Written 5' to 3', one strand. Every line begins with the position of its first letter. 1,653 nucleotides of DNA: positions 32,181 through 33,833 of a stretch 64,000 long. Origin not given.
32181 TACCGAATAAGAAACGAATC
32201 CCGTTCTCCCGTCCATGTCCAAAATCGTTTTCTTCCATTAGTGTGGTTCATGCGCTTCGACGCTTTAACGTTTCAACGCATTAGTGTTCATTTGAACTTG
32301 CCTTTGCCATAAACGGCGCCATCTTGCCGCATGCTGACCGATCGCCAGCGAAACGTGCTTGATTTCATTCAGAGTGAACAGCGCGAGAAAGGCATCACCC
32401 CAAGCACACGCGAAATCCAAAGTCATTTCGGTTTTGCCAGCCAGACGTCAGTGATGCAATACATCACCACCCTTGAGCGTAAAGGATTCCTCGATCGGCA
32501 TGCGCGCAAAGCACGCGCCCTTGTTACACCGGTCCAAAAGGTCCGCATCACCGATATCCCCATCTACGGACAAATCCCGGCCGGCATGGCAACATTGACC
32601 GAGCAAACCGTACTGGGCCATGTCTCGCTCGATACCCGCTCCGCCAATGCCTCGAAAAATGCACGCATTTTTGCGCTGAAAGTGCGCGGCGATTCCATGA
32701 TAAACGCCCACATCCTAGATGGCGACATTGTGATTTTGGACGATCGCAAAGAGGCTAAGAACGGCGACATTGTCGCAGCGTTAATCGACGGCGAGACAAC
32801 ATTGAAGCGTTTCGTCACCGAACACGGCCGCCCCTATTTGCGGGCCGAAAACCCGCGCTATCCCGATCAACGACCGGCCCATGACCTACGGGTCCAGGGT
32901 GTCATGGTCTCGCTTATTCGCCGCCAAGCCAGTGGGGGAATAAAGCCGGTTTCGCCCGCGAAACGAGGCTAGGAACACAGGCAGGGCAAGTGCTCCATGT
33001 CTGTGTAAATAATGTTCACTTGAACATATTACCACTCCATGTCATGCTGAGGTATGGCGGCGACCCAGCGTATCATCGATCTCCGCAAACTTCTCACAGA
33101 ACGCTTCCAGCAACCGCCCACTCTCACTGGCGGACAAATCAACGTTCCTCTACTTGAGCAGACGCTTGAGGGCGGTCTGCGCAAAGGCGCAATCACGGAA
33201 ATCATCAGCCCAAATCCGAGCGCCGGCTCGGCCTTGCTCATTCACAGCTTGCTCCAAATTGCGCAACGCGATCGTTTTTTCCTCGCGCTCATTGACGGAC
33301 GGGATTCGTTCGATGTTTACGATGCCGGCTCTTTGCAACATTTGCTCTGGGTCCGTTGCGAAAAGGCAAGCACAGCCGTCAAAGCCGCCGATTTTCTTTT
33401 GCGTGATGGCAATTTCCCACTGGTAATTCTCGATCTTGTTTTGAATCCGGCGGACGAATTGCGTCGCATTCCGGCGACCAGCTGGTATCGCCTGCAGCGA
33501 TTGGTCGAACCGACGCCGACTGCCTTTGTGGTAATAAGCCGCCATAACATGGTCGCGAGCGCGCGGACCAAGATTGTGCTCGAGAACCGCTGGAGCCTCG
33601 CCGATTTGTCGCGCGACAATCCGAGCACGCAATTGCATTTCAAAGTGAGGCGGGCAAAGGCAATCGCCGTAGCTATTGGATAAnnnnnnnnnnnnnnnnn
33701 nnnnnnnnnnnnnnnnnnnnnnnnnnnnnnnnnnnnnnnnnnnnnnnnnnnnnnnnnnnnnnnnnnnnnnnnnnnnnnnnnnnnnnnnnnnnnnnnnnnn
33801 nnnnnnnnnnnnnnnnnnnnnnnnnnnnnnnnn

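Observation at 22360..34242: SOS mutagenesis cassette lexA-imuA-imuB-dnaE2 is split in two by an apparent 7.5-kb inversion through imuB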

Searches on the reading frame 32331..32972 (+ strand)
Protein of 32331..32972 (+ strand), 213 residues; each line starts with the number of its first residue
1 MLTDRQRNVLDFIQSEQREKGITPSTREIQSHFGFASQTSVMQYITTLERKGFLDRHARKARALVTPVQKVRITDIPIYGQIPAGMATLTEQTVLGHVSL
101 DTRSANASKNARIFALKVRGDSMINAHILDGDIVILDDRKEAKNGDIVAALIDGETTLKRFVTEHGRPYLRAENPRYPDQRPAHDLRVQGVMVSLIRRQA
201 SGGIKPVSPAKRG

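Call 4: search_protein_families(library=pfam, proteins=[window:32331-32972:+], max_evalue=0.01)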
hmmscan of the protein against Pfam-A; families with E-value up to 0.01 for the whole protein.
window:32331-32972:+ (213 aa): 2 families
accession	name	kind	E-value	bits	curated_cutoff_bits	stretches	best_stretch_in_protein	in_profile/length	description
PF00717.28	Peptidase_S24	-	2.1e-26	92.4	23.3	1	77-193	1-116/116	Peptidase S24-like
PF01726.22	LexA_DNA_bind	-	3.2e-17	62.5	23.7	1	2-63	4-65/65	LexA DNA binding domain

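Call 5: search_protein_families(library=ncbifam, proteins=[window:32331-32972:+], max_evalue=0.01)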
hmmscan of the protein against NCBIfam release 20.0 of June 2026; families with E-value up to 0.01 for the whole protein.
window:32331-32972:+ (213 aa): 3 families
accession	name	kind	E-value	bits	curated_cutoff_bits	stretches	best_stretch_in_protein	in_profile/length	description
TIGR00498.1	lexA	equivalog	2.2e-48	164.6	110.95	1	2-198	4-201/203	transcriptional repressor LexA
NF007621.2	PRK10276.1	subfamily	5.2e-20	71.6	110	1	100-196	16-114/115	translesion error-prone DNA polymerase V autoproteolytic subunit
NF051876.1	transXXX_HumD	equivalog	0.0012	18.8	120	1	97-173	14-86/129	HumD family translesion DNA polymerase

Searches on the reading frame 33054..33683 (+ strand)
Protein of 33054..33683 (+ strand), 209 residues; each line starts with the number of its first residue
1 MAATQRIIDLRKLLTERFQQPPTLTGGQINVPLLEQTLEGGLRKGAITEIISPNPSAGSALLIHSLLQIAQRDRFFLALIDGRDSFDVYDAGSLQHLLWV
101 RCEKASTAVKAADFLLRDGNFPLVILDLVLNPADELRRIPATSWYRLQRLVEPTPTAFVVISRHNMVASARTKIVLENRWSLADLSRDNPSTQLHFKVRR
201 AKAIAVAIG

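Call 4: search_protein_families(library=pfam, proteins=[window:33054-33683:+], max_evalue=0.01)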
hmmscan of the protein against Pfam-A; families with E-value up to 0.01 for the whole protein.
window:33054-33683:+ (209 aa): 1 family
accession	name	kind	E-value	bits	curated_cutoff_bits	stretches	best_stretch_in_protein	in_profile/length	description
PF00154.27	RecA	-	4.7e-05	23.4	27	1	39-134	46-146/262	recA bacterial DNA recombination protein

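Call 5: search_protein_families(library=ncbifam, proteins=[window:33054-33683:+], max_evalue=0.01)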
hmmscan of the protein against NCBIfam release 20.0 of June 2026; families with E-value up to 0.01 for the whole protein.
window:33054-33683:+ (209 aa): 3 families
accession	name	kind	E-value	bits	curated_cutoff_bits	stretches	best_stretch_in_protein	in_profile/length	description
TIGR02012.1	tigrfam_recA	equivalog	1.7e-05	24.3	325.3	1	39-133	49-148/321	recombinase RecA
NF033429.2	ImuA_translesion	equivalog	5.3e-05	23.2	150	1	32-139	21-133/181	translesion DNA synthesis-associated protein ImuA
NF007072.0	PRK09519.1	equivalog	0.005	15.2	1024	1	40-133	55-153/790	intein-containing recombinase RecA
